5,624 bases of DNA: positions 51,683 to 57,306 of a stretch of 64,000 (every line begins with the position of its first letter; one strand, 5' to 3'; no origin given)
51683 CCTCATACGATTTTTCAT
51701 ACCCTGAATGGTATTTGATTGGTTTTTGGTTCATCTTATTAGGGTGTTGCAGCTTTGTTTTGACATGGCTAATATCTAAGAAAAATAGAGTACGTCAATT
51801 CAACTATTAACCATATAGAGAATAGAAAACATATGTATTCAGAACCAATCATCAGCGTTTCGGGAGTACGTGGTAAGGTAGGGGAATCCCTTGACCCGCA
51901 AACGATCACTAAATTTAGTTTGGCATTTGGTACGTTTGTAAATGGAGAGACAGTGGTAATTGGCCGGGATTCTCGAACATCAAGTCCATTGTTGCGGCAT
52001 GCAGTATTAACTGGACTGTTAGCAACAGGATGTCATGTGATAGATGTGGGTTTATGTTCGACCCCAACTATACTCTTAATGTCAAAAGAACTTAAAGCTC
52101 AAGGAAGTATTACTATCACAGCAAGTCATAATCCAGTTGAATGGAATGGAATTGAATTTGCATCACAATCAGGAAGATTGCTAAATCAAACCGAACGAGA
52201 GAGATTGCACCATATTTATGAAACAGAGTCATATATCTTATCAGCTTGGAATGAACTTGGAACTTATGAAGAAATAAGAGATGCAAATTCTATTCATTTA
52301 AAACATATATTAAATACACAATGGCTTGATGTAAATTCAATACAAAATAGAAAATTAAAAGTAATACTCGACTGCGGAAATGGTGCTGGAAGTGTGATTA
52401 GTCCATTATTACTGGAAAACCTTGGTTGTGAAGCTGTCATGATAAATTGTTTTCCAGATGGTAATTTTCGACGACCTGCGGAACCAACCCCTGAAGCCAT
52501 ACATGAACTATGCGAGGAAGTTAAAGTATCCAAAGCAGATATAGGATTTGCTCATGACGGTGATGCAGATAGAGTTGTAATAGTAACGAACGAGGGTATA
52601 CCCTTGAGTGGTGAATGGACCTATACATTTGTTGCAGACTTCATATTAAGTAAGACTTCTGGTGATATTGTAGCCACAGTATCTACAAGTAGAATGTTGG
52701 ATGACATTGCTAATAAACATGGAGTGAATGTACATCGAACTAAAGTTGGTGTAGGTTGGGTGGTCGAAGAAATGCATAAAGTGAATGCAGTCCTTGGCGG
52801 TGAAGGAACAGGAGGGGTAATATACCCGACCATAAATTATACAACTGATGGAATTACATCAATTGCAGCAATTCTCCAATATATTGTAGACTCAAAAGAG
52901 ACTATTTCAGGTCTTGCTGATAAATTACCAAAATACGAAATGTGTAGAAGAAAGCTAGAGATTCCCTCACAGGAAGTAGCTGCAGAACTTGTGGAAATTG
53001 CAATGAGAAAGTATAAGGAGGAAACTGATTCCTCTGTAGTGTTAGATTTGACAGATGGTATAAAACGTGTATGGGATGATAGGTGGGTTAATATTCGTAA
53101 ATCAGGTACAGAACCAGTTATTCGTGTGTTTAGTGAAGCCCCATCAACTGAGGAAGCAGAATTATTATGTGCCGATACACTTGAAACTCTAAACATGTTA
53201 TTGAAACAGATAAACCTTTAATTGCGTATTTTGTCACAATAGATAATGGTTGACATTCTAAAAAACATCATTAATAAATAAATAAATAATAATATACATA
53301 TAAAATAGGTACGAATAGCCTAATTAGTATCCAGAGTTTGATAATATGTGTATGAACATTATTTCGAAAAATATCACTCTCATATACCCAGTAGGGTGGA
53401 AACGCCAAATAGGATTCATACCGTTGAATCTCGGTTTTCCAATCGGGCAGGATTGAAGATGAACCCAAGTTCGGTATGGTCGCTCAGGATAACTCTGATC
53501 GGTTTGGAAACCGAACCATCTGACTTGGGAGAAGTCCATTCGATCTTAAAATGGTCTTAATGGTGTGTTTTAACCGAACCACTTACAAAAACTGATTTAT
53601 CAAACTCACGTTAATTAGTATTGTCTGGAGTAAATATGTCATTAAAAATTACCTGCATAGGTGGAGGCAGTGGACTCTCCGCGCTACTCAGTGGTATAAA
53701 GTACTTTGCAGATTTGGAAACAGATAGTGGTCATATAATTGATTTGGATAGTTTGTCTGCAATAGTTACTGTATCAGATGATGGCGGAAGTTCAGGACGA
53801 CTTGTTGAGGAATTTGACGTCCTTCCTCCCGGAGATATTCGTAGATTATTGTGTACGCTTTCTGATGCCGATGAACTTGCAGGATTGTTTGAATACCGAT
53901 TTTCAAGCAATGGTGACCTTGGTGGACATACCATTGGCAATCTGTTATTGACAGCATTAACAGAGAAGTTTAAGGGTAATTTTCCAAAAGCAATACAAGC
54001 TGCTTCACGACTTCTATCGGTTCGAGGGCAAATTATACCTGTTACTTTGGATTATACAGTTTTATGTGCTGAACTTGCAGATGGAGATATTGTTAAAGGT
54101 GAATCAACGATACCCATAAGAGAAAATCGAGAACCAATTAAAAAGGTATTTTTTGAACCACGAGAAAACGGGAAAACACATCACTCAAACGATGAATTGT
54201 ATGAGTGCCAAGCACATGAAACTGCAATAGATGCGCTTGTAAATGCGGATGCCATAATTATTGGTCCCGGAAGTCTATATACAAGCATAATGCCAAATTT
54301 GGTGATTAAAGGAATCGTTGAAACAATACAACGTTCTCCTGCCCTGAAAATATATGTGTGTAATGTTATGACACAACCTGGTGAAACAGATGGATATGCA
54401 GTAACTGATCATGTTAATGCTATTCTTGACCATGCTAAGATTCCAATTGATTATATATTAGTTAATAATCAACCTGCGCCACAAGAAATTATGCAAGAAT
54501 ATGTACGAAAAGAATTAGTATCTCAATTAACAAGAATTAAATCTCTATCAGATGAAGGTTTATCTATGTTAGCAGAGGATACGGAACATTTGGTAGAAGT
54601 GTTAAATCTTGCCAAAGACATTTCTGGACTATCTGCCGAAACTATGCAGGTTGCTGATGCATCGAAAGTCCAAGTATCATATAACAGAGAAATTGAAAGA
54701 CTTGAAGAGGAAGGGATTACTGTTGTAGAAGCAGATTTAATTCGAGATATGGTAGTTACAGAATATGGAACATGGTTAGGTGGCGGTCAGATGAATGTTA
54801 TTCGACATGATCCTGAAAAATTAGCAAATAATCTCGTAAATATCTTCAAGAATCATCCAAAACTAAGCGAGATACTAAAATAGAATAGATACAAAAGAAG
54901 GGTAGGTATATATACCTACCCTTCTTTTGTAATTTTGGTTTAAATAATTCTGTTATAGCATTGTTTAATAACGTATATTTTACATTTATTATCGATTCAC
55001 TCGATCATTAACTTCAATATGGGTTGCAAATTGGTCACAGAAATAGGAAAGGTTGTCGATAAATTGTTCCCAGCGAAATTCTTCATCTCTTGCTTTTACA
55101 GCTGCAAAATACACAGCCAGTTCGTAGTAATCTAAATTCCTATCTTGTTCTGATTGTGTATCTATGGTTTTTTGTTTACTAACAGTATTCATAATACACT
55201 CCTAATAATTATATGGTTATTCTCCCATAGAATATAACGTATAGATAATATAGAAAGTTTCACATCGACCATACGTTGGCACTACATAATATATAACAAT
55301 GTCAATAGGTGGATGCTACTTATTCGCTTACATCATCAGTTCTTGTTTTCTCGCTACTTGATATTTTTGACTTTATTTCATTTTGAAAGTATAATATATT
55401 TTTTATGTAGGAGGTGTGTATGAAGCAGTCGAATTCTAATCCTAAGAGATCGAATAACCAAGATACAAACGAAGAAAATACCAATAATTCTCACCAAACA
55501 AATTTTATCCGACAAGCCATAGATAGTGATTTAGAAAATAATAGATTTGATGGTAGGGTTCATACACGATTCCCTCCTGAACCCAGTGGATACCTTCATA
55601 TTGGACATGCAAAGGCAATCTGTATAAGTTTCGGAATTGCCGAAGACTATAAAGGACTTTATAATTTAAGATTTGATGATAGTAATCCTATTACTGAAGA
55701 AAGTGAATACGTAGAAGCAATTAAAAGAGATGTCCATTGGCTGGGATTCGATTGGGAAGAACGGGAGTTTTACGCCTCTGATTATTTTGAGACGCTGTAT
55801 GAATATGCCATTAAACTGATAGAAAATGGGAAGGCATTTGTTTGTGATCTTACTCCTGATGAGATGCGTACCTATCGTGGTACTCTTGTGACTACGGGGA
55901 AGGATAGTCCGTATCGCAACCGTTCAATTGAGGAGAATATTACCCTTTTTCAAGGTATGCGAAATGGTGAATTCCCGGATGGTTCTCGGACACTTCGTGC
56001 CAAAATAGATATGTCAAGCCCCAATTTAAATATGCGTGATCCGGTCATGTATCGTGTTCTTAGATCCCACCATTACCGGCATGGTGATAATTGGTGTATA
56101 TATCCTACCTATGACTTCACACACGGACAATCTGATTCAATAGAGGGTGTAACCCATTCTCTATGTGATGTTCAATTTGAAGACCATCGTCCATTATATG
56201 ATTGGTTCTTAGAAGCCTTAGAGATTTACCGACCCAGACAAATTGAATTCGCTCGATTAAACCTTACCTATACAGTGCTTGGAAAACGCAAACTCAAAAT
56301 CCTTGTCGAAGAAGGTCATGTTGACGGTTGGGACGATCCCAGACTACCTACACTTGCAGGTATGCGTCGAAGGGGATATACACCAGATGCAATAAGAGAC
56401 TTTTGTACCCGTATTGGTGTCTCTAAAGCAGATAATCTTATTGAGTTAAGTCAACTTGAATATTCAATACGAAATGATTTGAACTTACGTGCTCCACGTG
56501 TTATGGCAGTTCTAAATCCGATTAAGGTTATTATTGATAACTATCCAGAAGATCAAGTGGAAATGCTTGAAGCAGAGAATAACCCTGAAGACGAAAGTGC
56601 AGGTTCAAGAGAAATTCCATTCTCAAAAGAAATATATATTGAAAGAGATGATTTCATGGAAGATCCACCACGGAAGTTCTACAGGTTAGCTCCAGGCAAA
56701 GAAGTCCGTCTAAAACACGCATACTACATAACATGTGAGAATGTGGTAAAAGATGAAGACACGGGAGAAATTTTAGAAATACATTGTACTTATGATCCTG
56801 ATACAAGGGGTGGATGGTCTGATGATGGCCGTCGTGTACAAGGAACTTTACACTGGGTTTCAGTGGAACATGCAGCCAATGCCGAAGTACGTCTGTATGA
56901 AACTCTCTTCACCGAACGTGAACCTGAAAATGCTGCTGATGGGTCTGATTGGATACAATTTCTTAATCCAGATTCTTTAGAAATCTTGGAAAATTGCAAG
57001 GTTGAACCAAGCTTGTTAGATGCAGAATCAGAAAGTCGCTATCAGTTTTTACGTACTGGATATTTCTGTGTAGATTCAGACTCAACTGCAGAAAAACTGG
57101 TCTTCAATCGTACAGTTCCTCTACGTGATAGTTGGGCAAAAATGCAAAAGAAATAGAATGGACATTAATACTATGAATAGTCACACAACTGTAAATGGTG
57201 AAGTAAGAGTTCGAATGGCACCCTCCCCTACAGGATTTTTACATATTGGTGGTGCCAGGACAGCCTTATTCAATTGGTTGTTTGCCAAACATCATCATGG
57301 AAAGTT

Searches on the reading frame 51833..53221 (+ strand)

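Call 13: search_protein_families(library=pfam, proteins=[window:51833-53221:+], max_evalue=0.001)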
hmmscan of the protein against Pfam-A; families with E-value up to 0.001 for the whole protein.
window:51833-53221:+ (462 aa): 4 families
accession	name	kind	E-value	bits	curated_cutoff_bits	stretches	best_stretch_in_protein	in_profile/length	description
PF02878.22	PGM_PMM_I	-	2.1e-33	115.4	22.5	1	10-133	7-135/138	Phosphoglucomutase/phosphomannomutase, alpha/beta/alpha domain I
PF02879.22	PGM_PMM_II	-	6.1e-25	88.2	29.3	1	163-255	9-103/103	Phosphoglucomutase/phosphomannomutase, alpha/beta/alpha domain II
PF02880.22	PGM_PMM_III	-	4.2e-23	82.1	20.7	1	266-367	8-114/115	Phosphoglucomutase/phosphomannomutase, alpha/beta/alpha domain III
PF00408.26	PGM_PMM_IV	-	9e-09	35.7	23.1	1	406-450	22-66/68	Phosphoglucomutase/phosphomannomutase, C-terminal domain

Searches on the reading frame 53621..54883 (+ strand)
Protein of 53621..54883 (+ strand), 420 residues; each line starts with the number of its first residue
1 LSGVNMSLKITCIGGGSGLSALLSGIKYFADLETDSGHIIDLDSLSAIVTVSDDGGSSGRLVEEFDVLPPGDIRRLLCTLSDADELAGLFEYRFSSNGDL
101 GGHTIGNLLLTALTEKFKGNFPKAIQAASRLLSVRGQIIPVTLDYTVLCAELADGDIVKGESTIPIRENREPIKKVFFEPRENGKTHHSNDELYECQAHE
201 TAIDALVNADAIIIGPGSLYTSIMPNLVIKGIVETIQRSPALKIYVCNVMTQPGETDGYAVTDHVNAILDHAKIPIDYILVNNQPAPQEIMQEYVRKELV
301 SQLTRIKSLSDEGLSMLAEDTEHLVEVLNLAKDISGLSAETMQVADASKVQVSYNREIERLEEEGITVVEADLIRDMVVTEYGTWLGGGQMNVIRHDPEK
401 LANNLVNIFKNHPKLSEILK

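Call 13: search_protein_families(library=pfam, proteins=[window:53621-54883:+], max_evalue=0.001)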
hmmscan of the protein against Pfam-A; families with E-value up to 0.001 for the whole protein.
window:53621-54883:+ (420 aa): 1 family
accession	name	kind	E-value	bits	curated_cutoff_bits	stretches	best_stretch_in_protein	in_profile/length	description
PF01933.23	CofD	-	1.2e-90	304.1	30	1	10-320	1-288/290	2-phospho-L-lactate transferase CofD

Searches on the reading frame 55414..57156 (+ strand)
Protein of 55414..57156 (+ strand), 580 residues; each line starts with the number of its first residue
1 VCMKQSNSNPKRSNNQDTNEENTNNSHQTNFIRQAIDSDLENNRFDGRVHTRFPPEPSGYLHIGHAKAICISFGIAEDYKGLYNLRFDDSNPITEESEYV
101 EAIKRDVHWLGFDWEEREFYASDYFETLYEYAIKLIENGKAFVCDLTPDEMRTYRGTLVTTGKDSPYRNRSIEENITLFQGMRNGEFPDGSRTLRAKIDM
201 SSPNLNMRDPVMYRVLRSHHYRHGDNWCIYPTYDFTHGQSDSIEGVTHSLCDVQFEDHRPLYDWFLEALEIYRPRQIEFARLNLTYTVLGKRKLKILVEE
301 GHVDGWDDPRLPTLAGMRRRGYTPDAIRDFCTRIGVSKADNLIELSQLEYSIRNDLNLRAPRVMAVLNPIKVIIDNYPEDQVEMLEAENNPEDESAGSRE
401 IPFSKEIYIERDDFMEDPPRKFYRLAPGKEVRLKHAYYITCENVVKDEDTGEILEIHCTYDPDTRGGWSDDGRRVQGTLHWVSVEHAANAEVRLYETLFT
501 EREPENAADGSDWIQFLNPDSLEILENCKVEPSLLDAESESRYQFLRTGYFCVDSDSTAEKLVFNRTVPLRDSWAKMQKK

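Call 13: search_protein_families(library=pfam, proteins=[window:55414-57156:+], max_evalue=0.001)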
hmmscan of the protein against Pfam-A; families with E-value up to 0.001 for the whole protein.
window:55414-57156:+ (580 aa): 3 families
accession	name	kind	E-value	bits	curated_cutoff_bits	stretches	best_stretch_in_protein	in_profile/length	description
PF00749.27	tRNA-synt_1c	-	7.7e-102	340.9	23.4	1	49-357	2-313/314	tRNA synthetases class I (E and Q), catalytic domain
PF03950.23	tRNA-synt_1c_C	-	5.4e-33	113.5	23.9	1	360-461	1-91/91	tRNA synthetases class I (E and Q), anti-codon binding domain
PF20974.2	tRNA-synt_1c_C2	-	1.2e-22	80.8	23.9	1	478-554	1-69/69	tRNA synthetases class I (E and Q), anti-codon binding domain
